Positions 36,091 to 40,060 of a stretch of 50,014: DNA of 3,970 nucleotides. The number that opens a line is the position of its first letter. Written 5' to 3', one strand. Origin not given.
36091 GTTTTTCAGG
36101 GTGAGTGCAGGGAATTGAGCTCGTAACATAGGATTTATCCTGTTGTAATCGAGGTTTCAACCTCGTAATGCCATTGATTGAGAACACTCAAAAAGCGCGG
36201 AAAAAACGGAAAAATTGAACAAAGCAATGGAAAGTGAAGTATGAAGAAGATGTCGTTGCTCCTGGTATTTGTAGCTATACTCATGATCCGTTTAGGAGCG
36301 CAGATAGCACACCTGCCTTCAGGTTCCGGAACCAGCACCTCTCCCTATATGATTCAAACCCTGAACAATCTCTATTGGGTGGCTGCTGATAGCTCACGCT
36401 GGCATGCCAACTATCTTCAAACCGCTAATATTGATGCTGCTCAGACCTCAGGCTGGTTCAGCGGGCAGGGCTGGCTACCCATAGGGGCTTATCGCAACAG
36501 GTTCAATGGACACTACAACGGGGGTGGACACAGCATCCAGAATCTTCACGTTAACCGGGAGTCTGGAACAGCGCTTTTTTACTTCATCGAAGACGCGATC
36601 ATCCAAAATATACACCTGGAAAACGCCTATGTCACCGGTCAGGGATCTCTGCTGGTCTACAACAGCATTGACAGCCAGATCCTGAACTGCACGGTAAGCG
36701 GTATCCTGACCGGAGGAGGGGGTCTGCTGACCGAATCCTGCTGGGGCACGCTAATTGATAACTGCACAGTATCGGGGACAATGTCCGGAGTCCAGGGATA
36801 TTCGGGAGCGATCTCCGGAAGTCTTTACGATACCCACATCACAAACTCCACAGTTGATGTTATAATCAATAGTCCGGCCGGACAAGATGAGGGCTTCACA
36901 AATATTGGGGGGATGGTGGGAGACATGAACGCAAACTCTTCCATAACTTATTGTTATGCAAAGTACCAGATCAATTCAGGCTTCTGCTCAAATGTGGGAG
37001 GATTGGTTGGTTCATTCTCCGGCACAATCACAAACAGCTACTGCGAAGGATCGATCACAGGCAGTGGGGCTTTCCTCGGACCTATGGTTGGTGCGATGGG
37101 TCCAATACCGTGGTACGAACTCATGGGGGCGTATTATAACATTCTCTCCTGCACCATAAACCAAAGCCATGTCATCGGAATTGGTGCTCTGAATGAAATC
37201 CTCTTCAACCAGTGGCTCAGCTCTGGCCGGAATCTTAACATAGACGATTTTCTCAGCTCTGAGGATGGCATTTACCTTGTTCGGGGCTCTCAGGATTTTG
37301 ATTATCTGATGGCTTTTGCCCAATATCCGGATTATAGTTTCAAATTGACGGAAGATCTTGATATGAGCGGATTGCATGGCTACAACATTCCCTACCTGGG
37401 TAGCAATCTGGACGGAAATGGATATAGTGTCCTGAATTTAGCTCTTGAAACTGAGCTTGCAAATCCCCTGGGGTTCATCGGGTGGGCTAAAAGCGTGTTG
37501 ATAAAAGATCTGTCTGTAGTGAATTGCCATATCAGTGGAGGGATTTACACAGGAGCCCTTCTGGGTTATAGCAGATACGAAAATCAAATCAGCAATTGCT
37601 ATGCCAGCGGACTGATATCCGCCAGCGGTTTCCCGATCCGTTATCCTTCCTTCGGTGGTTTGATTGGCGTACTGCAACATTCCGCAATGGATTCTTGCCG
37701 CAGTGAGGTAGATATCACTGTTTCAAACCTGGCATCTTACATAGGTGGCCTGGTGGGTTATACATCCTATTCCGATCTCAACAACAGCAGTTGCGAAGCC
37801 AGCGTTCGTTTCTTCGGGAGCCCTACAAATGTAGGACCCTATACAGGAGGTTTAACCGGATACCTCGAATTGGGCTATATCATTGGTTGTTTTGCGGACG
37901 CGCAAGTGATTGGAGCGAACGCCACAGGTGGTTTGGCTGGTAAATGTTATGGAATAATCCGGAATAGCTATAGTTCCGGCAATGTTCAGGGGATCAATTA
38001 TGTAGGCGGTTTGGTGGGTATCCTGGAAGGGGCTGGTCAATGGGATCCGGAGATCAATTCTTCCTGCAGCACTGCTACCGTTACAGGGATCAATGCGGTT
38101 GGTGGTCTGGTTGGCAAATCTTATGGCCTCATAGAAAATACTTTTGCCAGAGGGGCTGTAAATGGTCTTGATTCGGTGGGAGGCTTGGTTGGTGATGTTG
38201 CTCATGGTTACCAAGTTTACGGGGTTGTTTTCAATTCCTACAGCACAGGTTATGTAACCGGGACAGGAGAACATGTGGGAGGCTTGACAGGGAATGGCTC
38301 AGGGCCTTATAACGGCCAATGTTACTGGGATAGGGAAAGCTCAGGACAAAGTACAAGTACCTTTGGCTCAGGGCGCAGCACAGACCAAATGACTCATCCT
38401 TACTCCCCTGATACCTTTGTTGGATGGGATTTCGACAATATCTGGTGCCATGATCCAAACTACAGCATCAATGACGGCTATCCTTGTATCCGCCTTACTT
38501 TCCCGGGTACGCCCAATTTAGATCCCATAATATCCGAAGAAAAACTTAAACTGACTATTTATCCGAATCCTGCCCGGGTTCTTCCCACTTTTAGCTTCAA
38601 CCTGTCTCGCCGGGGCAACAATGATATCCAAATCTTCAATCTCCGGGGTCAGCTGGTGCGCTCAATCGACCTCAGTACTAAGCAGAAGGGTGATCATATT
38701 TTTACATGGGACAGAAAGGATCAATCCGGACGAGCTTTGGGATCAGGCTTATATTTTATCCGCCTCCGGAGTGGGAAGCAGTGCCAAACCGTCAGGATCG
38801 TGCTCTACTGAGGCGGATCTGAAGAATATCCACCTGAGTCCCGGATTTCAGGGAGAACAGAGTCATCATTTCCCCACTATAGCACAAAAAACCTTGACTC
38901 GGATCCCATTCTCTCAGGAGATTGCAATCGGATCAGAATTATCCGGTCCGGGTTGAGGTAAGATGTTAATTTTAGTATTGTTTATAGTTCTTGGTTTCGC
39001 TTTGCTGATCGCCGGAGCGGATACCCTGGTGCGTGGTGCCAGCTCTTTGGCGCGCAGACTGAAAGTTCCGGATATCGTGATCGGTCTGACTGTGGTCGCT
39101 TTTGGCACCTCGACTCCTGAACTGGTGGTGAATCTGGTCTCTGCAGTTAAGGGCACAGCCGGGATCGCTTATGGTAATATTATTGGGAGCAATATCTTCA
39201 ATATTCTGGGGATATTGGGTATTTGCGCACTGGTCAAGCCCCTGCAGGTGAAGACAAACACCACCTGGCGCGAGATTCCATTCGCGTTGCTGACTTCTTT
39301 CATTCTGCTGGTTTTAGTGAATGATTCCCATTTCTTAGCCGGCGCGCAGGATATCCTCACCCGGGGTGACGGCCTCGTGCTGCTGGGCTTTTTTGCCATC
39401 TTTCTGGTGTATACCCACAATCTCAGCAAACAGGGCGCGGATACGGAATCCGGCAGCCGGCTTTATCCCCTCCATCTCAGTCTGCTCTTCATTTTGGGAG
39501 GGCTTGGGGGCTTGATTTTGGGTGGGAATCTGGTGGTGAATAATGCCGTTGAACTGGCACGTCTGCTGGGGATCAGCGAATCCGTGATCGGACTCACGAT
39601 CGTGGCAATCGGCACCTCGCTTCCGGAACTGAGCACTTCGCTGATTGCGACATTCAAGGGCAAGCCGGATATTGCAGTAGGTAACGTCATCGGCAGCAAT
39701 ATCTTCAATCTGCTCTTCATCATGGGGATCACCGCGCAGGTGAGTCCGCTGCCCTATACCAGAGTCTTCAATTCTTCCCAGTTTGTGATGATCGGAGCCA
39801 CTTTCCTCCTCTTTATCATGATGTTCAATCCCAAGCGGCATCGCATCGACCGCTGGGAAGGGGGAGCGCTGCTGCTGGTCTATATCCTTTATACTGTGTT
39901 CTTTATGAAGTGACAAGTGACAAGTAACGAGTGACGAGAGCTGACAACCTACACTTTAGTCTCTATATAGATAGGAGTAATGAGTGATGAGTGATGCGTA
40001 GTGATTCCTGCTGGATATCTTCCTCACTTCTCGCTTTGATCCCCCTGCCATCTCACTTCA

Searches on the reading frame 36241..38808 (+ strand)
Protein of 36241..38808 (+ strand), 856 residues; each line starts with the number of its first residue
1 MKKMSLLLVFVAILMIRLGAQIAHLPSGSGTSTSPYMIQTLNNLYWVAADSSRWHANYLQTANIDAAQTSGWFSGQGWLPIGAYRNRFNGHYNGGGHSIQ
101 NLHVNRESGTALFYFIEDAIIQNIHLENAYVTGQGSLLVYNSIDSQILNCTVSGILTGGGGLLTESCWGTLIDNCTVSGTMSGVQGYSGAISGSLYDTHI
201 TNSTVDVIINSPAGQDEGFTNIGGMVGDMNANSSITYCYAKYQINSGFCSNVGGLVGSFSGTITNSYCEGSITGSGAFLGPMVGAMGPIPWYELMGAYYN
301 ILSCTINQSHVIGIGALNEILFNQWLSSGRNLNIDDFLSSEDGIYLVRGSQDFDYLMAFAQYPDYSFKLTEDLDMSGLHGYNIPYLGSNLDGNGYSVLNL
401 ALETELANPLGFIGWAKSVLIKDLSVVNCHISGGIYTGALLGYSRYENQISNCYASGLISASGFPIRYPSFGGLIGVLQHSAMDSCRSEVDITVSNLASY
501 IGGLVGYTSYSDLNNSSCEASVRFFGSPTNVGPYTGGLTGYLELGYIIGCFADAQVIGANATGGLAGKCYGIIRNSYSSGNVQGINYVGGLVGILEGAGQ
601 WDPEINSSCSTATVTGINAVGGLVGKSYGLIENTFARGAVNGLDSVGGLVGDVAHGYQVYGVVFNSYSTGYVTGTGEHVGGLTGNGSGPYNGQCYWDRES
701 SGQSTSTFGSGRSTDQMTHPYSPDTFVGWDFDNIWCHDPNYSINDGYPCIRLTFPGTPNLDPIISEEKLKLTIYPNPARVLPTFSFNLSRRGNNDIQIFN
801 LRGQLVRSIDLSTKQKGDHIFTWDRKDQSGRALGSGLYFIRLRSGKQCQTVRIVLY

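Call 13: search_protein_families(library=pfam, proteins=[window:36241-38808:+])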
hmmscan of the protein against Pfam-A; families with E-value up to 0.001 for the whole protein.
window:36241-38808:+ (856 aa): 3 families
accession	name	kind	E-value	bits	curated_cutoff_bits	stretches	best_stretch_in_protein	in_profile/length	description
PF07581.17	Glug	-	4e-17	61.8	20.5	0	558-582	1-27/28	The GLUG motif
PF13860.13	FlgD_ig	-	4.6e-10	39.8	27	1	793-842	24-73/79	FlgD Ig-like domain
PF18962.6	Por_Secre_tail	-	4e-07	30.7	27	1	773-853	1-73/75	Secretion system C-terminal sorting domain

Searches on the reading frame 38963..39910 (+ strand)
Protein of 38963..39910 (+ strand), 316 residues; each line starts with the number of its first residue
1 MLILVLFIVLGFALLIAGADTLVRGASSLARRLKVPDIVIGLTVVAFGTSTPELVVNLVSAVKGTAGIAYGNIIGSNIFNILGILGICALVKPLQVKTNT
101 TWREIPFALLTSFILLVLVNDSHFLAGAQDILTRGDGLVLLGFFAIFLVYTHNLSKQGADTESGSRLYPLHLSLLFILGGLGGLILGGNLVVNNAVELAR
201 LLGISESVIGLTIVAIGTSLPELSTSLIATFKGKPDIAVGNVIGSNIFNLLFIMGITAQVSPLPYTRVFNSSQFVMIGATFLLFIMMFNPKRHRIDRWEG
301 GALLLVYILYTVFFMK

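Call 13: search_protein_families(library=pfam, proteins=[window:38963-39910:+])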
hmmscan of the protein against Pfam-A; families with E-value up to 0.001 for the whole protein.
window:38963-39910:+ (316 aa): 1 family
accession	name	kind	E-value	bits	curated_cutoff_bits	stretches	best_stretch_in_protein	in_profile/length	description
PF01699.29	Na_Ca_ex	-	1.6e-71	239.6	24.9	2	173-315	2-150/151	Sodium/calcium exchanger protein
